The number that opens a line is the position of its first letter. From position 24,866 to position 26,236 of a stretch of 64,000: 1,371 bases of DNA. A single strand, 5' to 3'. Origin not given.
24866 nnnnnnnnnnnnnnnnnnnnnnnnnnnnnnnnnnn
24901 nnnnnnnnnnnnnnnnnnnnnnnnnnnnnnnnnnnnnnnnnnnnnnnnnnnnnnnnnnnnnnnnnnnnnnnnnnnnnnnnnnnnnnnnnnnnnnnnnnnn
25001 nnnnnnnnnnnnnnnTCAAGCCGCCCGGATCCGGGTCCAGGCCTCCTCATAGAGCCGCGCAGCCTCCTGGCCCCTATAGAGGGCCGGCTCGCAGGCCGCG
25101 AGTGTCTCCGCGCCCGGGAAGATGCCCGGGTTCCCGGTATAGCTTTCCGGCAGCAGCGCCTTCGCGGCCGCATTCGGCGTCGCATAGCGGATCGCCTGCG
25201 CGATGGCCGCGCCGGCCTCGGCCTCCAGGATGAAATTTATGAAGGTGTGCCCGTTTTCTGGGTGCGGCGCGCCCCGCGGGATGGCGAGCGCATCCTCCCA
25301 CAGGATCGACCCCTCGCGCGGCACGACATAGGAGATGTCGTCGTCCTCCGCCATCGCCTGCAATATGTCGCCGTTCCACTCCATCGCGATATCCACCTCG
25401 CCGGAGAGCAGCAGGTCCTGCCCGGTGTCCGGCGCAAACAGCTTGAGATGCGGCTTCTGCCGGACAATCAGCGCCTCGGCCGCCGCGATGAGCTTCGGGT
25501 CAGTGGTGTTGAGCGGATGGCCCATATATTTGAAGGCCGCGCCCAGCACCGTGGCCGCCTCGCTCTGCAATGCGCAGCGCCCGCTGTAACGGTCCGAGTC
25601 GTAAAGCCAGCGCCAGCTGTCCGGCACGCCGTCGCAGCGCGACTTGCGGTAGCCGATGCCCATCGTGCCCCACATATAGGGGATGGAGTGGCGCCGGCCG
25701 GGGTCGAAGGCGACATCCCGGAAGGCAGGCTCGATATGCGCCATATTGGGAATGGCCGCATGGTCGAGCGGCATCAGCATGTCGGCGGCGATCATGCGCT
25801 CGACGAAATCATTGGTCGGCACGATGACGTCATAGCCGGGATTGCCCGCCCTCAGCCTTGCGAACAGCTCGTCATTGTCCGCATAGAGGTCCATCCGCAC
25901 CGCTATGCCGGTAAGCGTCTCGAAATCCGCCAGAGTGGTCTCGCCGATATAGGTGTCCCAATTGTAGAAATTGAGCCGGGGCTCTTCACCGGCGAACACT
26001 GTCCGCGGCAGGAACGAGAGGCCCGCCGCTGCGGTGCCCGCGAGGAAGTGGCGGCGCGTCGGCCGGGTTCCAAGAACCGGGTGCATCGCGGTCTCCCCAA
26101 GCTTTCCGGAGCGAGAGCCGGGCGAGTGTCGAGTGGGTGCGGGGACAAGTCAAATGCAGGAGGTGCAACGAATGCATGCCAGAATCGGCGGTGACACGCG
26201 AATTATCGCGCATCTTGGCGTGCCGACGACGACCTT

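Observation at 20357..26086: Long operon coupling a polyamine/opine-type ABC importer to an isochorismatase-family hydrolase, an EamA exporter and a VanX-like D-Ala-D-Ala dipeptidase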

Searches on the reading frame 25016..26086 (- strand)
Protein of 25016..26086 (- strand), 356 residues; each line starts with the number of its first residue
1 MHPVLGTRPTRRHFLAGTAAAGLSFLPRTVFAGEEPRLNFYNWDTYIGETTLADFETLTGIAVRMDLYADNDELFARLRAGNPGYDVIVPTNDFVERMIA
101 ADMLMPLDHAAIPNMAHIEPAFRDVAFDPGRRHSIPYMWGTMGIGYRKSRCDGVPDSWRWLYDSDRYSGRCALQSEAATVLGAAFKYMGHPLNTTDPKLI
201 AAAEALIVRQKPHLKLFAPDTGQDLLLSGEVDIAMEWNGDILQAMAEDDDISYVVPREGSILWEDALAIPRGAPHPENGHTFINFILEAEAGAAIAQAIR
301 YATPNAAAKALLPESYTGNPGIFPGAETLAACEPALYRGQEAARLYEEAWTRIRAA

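Call 3: search_protein_families(library=pfam, proteins=[window:25016-26086:-])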
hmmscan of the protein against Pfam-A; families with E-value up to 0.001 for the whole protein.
window:25016-26086:- (356 aa): 4 families
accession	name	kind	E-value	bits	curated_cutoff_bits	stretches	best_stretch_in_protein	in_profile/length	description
PF13416.11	SBP_bac_8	-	8.6e-29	101.6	27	1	52-321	3-276/279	Bacterial extracellular solute-binding protein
PF13343.11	SBP_bac_6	-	6.4e-18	65.5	24.6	1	85-314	4-227/245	Bacterial extracellular solute-binding protein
PF01547.30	SBP_bac_1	-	7e-16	59.5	26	1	59-292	22-306/307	Bacterial extracellular solute-binding protein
PF13531.11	SBP_bac_11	-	8.6e-07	29.4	25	1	53-297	18-223/227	Bacterial extracellular solute-binding protein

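Call 4: search_protein_families(library=ncbifam, proteins=[window:25016-26086:-])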
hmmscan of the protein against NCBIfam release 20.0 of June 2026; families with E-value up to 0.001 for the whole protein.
window:25016-26086:- (356 aa): 6 families
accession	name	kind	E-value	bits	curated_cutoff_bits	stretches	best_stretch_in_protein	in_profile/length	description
NF007048.0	PRK09501.1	equivalog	9.2e-58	195.8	582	1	19-355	10-346/348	spermidine/putrescine ABC transporter substrate-binding protein PotD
NF007962.0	PRK10682.1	equivalog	3.3e-52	177.7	636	1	11-354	5-367/370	spermidine/putrescine ABC transporter substrate-binding protein PotF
NF041888.1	ABC_SBP_YdcS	equivalog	2.8e-14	52.7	725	1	36-296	32-314/379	putative ABC transporter substrate-binding protein YdcS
NF043073.1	MMSYN1_0195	equivalog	2.1e-10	39.4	1250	1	42-116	604-676/1021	spermidine/putrescine ABC transporter permease/substrate-binding protein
TIGR03227.1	PhnS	equivalog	0.00031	19.7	395.3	0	51-298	52-295/360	2-aminoethylphosphonate ABC transporter substrate-binding protein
NF011620.1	PRK15046.1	equivalog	0.00051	18.9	310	0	268-297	254-283/334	2-aminoethylphosphonate ABC transporter substrate-binding protein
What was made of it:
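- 25016..26086 (-): PotD/PotF-family periplasmic substrate-binding protein of a distinct subfamily. PotD scores 196 bits against a cut-off of 582, PotF 178 against 636 (calls 3, 4).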

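Call 19: search_solved_structures(query=window:25016-26086:-, max_evalue=1e-10, show_alignments=1)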
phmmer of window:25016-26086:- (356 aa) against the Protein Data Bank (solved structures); distinct sequences matched with E-value up to 1e-10: 27.
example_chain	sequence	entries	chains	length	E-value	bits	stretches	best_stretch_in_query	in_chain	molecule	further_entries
7xjm_A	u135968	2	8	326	1.3e-59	205.4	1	35-353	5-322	Putrescine-binding periplasmic protein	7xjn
4gl0_A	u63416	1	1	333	9.8e-58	199.2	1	33-348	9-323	Lmo0810 protein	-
4eqb_A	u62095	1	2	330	1.6e-56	195.3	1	35-333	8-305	Spermidine/putrescine ABC superfamily ATP binding cassette transporter, binding protein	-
8y5h_E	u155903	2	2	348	1.3e-55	192.2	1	12-355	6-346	Spermidine/putrescine-binding periplasmic protein | Putrescine-binding periplasmic protein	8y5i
3ttl_A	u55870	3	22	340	1.3e-54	189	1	38-354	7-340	Polyamine transport protein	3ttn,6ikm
3ttm_A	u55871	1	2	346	4.2e-54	187.3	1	36-355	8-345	Polyamine transport protein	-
3ttk_A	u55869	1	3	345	5.6e-54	186.9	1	36-354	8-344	Polyamine transport protein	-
1pot_A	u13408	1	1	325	7.5e-54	186.5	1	37-355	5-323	SPERMIDINE/PUTRESCINE-BINDING PROTEIN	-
1poy_1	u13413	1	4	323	9.4e-54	186.2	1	38-355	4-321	SPERMIDINE/PUTRESCINE-BINDING PROTEIN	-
7oyy_A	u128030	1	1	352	1.2e-48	169.3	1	34-355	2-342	Putrescine-binding periplasmic protein PotF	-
7oyx_A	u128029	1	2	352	1.2e-48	169.3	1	34-355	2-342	Putrescine-binding periplasmic protein PotF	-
7oys_A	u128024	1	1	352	3.2e-48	168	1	34-355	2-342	Putrescine-binding periplasmic protein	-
7oyz_A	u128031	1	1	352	8.3e-48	166.6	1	34-355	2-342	Putrescine-binding periplasmic protein PotF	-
7oyu_A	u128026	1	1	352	8.4e-48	166.6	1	34-355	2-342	Putrescine-binding periplasmic protein PotF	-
7oyw_A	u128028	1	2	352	8.4e-48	166.6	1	34-355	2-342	Putrescine-binding periplasmic protein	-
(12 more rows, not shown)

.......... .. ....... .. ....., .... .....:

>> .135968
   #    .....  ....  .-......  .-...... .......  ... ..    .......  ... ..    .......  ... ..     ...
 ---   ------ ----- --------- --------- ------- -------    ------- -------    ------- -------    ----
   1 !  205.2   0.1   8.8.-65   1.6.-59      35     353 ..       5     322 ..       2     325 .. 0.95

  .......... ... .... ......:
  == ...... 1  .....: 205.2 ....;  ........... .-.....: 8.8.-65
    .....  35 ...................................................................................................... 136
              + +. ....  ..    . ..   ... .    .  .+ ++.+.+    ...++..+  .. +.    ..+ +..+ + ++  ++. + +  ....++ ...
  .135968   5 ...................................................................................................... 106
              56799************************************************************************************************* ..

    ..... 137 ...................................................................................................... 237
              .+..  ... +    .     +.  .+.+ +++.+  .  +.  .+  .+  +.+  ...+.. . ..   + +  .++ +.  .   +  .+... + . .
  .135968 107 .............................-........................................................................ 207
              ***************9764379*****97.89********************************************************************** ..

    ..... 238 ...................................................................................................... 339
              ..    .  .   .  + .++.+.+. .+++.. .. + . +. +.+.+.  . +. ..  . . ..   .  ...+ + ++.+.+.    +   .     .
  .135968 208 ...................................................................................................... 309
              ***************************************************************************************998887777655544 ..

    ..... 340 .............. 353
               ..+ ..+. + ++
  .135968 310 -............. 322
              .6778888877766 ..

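Call 33: find_homologous_proteins(query=window:25016-26086:-)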
Query window:25016-26086:- (356 aa): 4057 proteins with E <= 0.001 among 8000 candidates; the best 120 are listed.
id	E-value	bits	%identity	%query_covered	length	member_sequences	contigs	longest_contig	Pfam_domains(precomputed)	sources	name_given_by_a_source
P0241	3.6e-242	821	100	100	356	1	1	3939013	PF13531.12,PF13416.12,PF13343.12,PF01547.31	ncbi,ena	-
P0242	2.5e-225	765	94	100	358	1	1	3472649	PF13531.12,PF13416.12,PF13343.12,PF01547.31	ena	-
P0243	9.8e-215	731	89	100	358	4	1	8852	PF13531.12,PF13416.12,PF13343.12,PF01547.31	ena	-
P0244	1.1e-214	730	87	100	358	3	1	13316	PF13531.12,PF13416.12,PF13343.12,PF01547.31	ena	-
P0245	9.6e-214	727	88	100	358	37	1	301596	PF13531.12,PF13416.12,PF13343.12,PF01547.31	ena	-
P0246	4.1e-213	725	88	100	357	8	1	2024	PF13531.12,PF13416.12,PF13343.12,PF01547.31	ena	-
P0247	7.9e-210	714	87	100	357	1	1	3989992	PF13531.12,PF13416.12,PF13343.12,PF01547.31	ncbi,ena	-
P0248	3.8e-209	712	86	100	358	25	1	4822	PF13531.12,PF13416.12,PF13343.12,PF01547.31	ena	-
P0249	5.4e-209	712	86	100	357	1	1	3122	PF13531.12,PF13416.12,PF13343.12,PF01547.31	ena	-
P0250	1.1e-208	711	86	100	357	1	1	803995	PF13531.12,PF13416.12,PF13343.12,PF01547.31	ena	-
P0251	1.2e-208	711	86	98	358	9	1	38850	PF13531.12,PF13416.12,PF13343.12,PF01547.31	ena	-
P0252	1.6e-208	710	86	100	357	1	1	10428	PF13531.12,PF13416.12,PF13343.12,PF01547.31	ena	-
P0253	2.6e-208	709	86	100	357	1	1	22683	PF13531.12,PF13416.12,PF13343.12,PF01547.31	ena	-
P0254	7.8e-208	708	86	100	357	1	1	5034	PF13531.12,PF13416.12,PF13343.12,PF01547.31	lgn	-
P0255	1.8e-206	703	85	100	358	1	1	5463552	PF13531.12,PF13416.12,PF13343.12,PF01547.31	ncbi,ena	-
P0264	5.3e-186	636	77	100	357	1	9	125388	PF13531.12,PF13416.12,PF13343.12,PF01547.31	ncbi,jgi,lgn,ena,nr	ncbi:MAG: spermidine/putrescine ABC transporter substrate-binding protein [Deltaproteobacteria bacte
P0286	2.2e-165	568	68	96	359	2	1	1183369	PF13531.12,PF13416.12,PF13343.12,PF01547.31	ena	-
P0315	1.8e-161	555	68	98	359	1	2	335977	PF13531.12,PF13416.12,PF13343.12,PF01547.31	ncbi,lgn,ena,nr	ncbi:MAG: spermidine/putrescine ABC transporter substrate-binding protein [Kiloniellales bacterium]|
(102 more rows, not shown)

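Call 34: find_encoding_contigs(protein=P0242, flank=9000, max_places=1)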
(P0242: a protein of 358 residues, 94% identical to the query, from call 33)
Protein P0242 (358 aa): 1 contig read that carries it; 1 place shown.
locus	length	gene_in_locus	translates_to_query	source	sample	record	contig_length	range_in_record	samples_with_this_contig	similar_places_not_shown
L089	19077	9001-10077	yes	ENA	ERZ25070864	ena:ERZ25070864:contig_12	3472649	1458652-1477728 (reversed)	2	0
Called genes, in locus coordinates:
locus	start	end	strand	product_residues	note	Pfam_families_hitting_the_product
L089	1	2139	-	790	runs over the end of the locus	PF13491:FtsK_4TM, PF17854:FtsK_alpha, PF01580:FtsK_SpoIIIE, PF09397:FtsK_gamma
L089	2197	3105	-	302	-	PF00892:EamA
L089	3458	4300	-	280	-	PF08501:Shikimate_dh_N, PF00899:ThiF (weak)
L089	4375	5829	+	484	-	PF00884:Sulfatase, PF01663:Phosphodiest (faint), PF16347:SGSH_C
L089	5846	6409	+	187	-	PF07331:TctB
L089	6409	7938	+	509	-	PF01970:TctA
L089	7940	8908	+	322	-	PF03401:TctC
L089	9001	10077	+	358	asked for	PF01547:SBP_bac_1, PF13416:SBP_bac_8, PF13531:SBP_bac_11, PF13343:SBP_bac_6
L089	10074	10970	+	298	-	PF00528:BPD_transp_1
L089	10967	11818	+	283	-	PF00528:BPD_transp_1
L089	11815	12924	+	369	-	PF00005:ABC_tran, PF13304:AAA_21 (faint), PF08402:TOBE_2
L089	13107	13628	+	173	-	PF00857:Isochorismatase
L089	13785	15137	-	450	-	PF11638:DnaA_N, PF00308:Bac_DnaA, PF00004:AAA, PF01695:IstB_IS21 (weak), PF13401:AAA_22 (faint), PF08299:Bac_DnaA_C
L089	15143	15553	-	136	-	PF00581:Rhodanese (weak)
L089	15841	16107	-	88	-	PF01649:Ribosomal_S20p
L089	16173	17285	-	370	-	PF00355:Rieske, PF00848:Ring_hydroxyl_A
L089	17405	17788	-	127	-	PF00903:Glyoxalase, PF18029:Glyoxalase_6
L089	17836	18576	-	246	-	PF13462:Thioredoxin_4, PF01323:DSBA, PF13743:Thioredoxin_5 (weak)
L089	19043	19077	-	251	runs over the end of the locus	PF00899:ThiF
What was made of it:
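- The cassette occurs without ddpX in L089 (call 34).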

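Call 35: find_encoding_contigs(protein=P0264, flank=9000, max_places=2)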
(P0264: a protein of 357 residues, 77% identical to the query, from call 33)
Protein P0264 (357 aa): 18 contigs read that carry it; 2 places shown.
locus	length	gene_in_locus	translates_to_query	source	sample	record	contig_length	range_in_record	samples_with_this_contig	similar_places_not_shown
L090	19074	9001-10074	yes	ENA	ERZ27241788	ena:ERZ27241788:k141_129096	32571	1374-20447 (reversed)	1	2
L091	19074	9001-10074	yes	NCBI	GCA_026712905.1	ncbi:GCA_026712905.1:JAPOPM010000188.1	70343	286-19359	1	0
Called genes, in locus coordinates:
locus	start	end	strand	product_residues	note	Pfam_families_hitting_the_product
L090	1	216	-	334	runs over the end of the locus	PF09084:NMT1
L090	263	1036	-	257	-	PF00005:ABC_tran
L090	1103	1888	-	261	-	PF00528:BPD_transp_1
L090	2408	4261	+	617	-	PF07244:POTRA (faint), PF01103:Omp85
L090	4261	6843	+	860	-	PF27051:TamB_N (faint), PF04357:TamB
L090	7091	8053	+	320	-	PF07876:Dabb, PF00857:Isochorismatase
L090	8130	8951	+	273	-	PF27522:YDMC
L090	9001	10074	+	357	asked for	PF01547:SBP_bac_1, PF13416:SBP_bac_8, PF13531:SBP_bac_11, PF13343:SBP_bac_6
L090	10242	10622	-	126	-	-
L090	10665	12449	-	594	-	PF02776:TPP_enzyme_N, PF00205:TPP_enzyme_M (weak), PF02775:TPP_enzyme_C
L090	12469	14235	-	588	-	PF02776:TPP_enzyme_N, PF02775:TPP_enzyme_C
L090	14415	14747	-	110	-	PF05534:HicB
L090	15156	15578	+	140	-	PF14347:DUF4399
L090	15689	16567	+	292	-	PF00892:EamA, PF03151:TPT (weak)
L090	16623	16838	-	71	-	-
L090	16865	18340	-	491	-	PF14691:Fer4_20, PF00070:Pyr_redox (weak), PF01266:DAO (weak), PF03486:HI0933_like (weak), PF07992:Pyr_redox_2, PF13450:NAD_binding_8, PF01593:Amino_oxidase (weak), PF07992:Pyr_redox_2 (weak)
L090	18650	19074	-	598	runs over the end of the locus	?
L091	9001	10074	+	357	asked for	PF01547:SBP_bac_1, PF13416:SBP_bac_8, PF13531:SBP_bac_11, PF13343:SBP_bac_6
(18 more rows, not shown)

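Call 36: find_encoding_contigs(protein=P0315, flank=9000, max_places=2)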
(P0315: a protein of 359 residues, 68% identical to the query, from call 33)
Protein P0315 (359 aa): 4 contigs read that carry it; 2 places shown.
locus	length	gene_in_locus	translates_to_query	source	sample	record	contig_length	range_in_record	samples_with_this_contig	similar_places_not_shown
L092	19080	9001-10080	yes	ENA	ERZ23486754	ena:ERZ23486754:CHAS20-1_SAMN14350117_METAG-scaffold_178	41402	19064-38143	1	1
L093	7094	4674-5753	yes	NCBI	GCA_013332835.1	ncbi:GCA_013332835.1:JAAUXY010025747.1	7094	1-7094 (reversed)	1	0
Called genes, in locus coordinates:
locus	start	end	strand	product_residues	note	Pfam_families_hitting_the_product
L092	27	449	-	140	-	PF01850:PIN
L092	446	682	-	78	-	PF22513:FitA-like_RHH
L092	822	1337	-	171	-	-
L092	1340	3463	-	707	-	PF21810:DUF6880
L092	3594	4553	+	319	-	PF01207:Dus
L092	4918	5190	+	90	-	-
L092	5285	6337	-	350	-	PF11376:DUF3179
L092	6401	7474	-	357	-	PF00180:Iso_dh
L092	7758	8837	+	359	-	PF01073:3Beta_HSD, PF01370:Epimerase, PF02719:Polysacc_synt_2 (faint), PF04321:RmlD_sub_bind, PF05368:NmrA, PF07993:NAD_binding_4 (faint), PF16363:GDP_Man_Dehyd (weak), PF13460:NAD_binding_10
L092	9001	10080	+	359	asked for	PF01547:SBP_bac_1, PF13416:SBP_bac_8, PF13531:SBP_bac_11, PF13343:SBP_bac_6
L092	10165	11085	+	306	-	PF00528:BPD_transp_1 (faint)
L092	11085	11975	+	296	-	PF00528:BPD_transp_1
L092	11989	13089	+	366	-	PF00005:ABC_tran, PF13304:AAA_21 (faint), PF08402:TOBE_2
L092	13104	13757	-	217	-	PF12973:Cupin_7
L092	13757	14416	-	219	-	PF04542:Sigma70_r2, PF08281:Sigma70_r4_2, PF04545:Sigma70_r4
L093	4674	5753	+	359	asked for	PF01547:SBP_bac_1, PF13416:SBP_bac_8, PF13531:SBP_bac_11, PF13343:SBP_bac_6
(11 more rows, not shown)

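Call 37: find_encoding_contigs(protein=P0286, flank=9000, max_places=1)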
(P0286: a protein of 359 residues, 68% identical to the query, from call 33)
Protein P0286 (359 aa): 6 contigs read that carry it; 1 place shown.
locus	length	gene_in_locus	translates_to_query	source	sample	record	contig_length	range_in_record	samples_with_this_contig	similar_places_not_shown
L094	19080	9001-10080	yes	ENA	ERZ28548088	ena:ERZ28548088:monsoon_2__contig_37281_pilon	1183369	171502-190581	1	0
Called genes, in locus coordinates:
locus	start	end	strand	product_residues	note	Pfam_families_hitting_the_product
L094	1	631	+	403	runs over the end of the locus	PF01966:HD, PF13286:HD_assoc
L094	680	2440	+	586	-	PF03485:Arg_tRNA_synt_N, PF00750:tRNA-synt_1d, PF01406:tRNA-synt_1e (faint), PF05746:DALR_1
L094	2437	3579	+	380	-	-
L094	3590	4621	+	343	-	PF00933:Glyco_hydro_3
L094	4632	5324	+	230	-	PF02163:Peptidase_M50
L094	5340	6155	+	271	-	PF02616:SMC_ScpA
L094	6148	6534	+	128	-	PF04079:SMC_ScpB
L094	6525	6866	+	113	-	PF04079:SMC_ScpB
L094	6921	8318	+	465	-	PF00202:Aminotran_3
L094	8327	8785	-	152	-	PF13523:Acetyltransf_8 (weak), PF00583:Acetyltransf_1, PF13673:Acetyltransf_10, PF13508:Acetyltransf_7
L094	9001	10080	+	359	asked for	PF01547:SBP_bac_1, PF13416:SBP_bac_8, PF13531:SBP_bac_11, PF13343:SBP_bac_6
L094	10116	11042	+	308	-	PF00528:BPD_transp_1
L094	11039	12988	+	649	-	PF00528:BPD_transp_1, PF00005:ABC_tran, PF13304:AAA_21 (weak), PF08402:TOBE_2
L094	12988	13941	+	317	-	PF12146:Hydrolase_4, PF00561:Abhydrolase_1, PF12697:Abhydrolase_6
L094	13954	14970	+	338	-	PF04371:PAD_porph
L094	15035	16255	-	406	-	PF02771:Acyl-CoA_dh_N, PF02770:Acyl-CoA_dh_M, PF00441:Acyl-CoA_dh_1, PF08028:Acyl-CoA_dh_2 (weak)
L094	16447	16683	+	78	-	PF21839:DUF6898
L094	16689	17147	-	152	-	PF05443:ROS_MUCR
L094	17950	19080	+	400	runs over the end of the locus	PF00464:SHMT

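Call 42: search_protein_families(library=pfam, proteins=[L090:8130-8951:+], max_evalue=0.00001)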
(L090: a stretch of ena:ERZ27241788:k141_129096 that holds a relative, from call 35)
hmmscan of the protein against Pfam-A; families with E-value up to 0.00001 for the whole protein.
L090:8130-8951:+ (273 aa): 0 families
